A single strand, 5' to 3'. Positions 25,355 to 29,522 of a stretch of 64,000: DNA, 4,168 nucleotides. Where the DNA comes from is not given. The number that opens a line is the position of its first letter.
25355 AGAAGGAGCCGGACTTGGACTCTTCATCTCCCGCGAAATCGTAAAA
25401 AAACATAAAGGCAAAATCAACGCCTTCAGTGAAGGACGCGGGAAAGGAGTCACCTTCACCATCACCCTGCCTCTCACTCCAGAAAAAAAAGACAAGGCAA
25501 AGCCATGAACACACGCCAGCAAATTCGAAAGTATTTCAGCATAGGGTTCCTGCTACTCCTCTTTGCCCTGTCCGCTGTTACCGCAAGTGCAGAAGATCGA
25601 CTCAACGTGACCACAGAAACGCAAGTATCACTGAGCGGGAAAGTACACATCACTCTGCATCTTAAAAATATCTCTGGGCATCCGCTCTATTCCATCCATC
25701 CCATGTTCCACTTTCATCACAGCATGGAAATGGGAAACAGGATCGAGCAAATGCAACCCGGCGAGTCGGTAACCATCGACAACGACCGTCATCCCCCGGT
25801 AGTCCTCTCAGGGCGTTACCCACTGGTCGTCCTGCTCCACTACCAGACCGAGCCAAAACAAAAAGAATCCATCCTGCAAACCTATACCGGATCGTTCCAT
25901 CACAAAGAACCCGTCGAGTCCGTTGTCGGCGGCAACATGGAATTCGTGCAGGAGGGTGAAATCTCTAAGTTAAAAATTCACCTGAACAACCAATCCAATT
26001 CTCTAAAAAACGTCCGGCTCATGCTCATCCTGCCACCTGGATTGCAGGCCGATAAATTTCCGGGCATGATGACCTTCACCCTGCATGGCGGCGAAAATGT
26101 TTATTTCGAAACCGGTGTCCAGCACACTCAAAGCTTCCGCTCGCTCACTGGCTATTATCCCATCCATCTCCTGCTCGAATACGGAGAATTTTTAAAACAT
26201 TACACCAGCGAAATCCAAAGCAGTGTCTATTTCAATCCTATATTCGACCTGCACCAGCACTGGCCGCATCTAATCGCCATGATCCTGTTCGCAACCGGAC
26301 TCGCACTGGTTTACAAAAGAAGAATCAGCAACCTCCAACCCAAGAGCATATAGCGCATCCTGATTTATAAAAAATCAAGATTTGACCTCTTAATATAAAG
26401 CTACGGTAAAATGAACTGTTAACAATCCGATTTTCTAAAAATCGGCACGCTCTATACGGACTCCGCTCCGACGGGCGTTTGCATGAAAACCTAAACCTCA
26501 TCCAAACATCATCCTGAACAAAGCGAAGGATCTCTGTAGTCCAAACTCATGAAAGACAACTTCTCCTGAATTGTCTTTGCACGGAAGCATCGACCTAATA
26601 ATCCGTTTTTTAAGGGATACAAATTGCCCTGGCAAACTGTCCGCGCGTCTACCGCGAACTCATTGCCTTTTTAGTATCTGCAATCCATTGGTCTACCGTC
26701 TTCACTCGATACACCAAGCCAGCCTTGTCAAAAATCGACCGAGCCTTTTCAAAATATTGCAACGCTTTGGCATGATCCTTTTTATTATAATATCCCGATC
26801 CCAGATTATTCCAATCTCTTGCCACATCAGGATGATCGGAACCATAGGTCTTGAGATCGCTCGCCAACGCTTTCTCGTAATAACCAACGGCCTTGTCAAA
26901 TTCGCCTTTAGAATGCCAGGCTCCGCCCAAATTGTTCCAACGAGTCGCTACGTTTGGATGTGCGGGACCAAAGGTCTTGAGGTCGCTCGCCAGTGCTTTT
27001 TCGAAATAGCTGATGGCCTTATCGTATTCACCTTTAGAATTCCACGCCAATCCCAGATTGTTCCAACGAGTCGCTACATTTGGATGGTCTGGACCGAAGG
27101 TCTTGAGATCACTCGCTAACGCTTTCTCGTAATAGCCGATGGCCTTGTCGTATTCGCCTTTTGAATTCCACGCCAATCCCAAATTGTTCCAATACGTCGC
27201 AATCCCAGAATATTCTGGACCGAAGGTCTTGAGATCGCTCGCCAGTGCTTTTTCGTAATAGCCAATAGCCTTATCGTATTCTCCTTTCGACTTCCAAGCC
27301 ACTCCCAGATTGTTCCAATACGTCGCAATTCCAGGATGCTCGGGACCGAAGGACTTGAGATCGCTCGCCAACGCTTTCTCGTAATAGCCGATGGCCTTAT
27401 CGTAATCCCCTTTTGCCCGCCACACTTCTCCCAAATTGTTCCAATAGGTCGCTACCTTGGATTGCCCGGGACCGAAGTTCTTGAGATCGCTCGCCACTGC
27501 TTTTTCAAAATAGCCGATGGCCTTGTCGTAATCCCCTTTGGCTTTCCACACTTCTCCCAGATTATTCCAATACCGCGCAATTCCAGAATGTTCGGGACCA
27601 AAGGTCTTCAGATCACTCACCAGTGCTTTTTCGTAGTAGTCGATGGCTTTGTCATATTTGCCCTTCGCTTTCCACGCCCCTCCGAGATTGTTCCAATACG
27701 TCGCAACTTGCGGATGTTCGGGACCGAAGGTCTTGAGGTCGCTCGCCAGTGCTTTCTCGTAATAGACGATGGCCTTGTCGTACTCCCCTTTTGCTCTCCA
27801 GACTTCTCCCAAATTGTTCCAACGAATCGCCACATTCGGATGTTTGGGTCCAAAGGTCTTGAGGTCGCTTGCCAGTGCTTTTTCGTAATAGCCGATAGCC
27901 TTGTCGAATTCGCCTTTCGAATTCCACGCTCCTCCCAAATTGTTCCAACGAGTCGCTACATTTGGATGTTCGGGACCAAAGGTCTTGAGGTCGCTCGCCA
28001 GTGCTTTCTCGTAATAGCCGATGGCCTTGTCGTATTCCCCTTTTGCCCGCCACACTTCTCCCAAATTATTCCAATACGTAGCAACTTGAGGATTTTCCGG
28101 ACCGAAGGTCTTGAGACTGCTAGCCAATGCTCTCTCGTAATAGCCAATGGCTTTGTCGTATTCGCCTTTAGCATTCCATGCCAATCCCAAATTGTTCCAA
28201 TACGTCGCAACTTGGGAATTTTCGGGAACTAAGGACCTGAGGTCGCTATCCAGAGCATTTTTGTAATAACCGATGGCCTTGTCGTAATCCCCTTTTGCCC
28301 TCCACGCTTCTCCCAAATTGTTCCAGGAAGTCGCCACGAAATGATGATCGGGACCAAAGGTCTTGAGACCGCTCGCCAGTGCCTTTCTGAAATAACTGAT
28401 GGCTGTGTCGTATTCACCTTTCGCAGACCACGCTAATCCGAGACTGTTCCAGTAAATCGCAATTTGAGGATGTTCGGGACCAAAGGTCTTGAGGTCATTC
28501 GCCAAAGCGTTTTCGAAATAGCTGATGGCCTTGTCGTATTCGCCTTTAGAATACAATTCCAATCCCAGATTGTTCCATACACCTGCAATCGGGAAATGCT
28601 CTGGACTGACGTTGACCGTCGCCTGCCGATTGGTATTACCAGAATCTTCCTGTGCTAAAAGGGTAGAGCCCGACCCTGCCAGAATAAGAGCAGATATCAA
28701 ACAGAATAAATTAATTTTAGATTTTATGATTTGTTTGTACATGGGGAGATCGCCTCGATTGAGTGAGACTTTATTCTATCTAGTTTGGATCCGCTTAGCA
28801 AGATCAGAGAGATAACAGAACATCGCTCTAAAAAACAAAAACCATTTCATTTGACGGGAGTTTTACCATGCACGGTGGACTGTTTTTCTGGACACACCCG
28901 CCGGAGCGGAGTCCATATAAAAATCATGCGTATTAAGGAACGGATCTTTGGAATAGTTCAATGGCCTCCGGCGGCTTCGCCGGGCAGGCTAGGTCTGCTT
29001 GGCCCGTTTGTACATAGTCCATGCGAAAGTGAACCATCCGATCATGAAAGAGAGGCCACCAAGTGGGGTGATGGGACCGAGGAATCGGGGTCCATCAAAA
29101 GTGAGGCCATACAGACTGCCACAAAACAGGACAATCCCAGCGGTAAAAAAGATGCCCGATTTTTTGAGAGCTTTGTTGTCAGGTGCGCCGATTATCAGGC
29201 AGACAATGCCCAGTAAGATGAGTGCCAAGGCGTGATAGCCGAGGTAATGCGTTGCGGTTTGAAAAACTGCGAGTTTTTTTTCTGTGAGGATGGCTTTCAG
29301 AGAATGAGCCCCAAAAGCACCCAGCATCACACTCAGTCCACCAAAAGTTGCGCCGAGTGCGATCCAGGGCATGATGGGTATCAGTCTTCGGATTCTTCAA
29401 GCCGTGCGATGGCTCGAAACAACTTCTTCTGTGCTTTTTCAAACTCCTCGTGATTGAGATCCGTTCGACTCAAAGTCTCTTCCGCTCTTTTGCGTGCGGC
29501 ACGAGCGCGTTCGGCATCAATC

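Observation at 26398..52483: Six-copy modular hairpin repeat brackets two accessory genes as inverted pairs, near a TIR-bounded RAYT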

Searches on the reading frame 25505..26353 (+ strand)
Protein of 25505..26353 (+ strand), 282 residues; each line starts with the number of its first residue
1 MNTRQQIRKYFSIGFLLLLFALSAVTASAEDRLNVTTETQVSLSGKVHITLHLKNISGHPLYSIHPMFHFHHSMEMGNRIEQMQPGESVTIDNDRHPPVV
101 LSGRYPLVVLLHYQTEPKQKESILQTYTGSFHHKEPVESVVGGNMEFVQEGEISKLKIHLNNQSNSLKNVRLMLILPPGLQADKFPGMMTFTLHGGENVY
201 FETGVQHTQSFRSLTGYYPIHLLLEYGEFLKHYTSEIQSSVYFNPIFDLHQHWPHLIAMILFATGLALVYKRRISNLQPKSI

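Call 11: search_protein_families(library=pfam, proteins=[window:25505-26353:+], max_evalue=0.01)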
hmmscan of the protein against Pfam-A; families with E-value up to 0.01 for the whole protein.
window:25505-26353:+ (282 aa): 0 families

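Call 46: search_protein_families(library=ncbifam, proteins=[window:25505-26353:+], max_evalue=0.01)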
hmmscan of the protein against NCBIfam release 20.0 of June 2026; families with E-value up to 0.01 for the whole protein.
window:25505-26353:+ (282 aa): 1 family
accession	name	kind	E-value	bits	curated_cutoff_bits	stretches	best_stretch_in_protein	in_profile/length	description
NF053819.1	EF0750_LPXTG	subfamily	0.0077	16.7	47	0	5-46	5-43/105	EF2685/EF0750 family sortase-dependent surface protein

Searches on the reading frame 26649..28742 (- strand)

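Call 11: search_protein_families(library=pfam, proteins=[window:26649-28742:-], max_evalue=0.01)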
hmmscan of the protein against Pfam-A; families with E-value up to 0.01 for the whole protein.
window:26649-28742:- (697 aa): 41 families (the best 25 are shown)
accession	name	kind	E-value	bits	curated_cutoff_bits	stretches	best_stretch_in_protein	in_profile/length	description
PF13424.12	TPR_12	-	3.4e-153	498.6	30.1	11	430-502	2-74/77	Tetratricopeptide repeat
PF00515.34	TPR_1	-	2e-108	350.7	27.8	15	474-501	2-29/34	Tetratricopeptide repeat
PF13374.12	TPR_10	-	7.4e-103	334.5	27.5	12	518-555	5-42/42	Tetratricopeptide repeat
PF07719.23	TPR_2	-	4.3e-94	301.4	27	14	431-459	1-29/34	Tetratricopeptide repeat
PF13176.12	TPR_7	-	2.6e-81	261.3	27.9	9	435-461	3-31/36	Tetratricopeptide repeat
PF13432.12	TPR_16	-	3.7e-70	232.2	32.7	10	58-124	2-60/65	Tetratricopeptide repeat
PF13181.12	TPR_8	-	1.5e-62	202.9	25.7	9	54-81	2-29/34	Tetratricopeptide repeat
PF24885.1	TPR_NPHP3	-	7.7e-58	196.1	100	7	220-333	98-211/239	Nephrocystin-3 TPR domain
PF13428.12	TPR_14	-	3.1e-29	98.9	23.5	0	55-83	3-31/44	Tetratricopeptide repeat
PF25068.1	ARM_TT21_4th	-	5e-27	95.5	30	0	143-167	5-29/153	Tetratricopeptide repeat protein 21 forth ARM domain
PF13174.12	TPR_6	-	1.5e-23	82.2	26.3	0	437-458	6-27/33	Tetratricopeptide repeat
PF14559.12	TPR_19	-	9.8e-22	77.5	25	0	191-251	3-55/68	Tetratricopeptide repeat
PF24575.1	TPR_Slam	-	4.5e-20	72.4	35.2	0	438-461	54-77/104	Surface lipoprotein assembly modifier, N-terminal TPR repeats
PF23914.1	TPR_CcmH_CycH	-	2.9e-19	69.9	42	0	216-249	45-78/158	Cytochrome c-type biogenesis protein H TPR domain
PF13414.12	TPR_11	-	1.1e-16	60.7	26.8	0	313-333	2-22/42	TPR repeat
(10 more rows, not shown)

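Call 48: search_protein_families(library=padloc, proteins=[window:26649-28742:-], max_evalue=0.01)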
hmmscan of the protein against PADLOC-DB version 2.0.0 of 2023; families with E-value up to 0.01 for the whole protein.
window:26649-28742:- (697 aa): 2 families
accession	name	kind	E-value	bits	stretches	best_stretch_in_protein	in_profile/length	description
PDLC01169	TPR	-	8.3e-36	121.7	6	347-416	109-176/252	TPR repeats containing protein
PDLC05012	PDC-S39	-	0.0062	13.3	0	633-688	211-266/615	-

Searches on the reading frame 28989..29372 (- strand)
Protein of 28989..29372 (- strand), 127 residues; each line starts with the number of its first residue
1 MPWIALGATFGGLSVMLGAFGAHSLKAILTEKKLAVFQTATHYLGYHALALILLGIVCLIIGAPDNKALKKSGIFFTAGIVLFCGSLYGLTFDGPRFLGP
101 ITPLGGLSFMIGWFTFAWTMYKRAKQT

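Call 11: search_protein_families(library=pfam, proteins=[window:28989-29372:-], max_evalue=0.01)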
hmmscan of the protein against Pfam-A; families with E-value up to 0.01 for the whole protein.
window:28989-29372:- (127 aa): 1 family
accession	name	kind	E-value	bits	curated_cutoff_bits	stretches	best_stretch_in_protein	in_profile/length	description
PF04241.20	DUF423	-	2e-27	95.7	25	1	17-106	1-86/86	Protein of unknown function (DUF423)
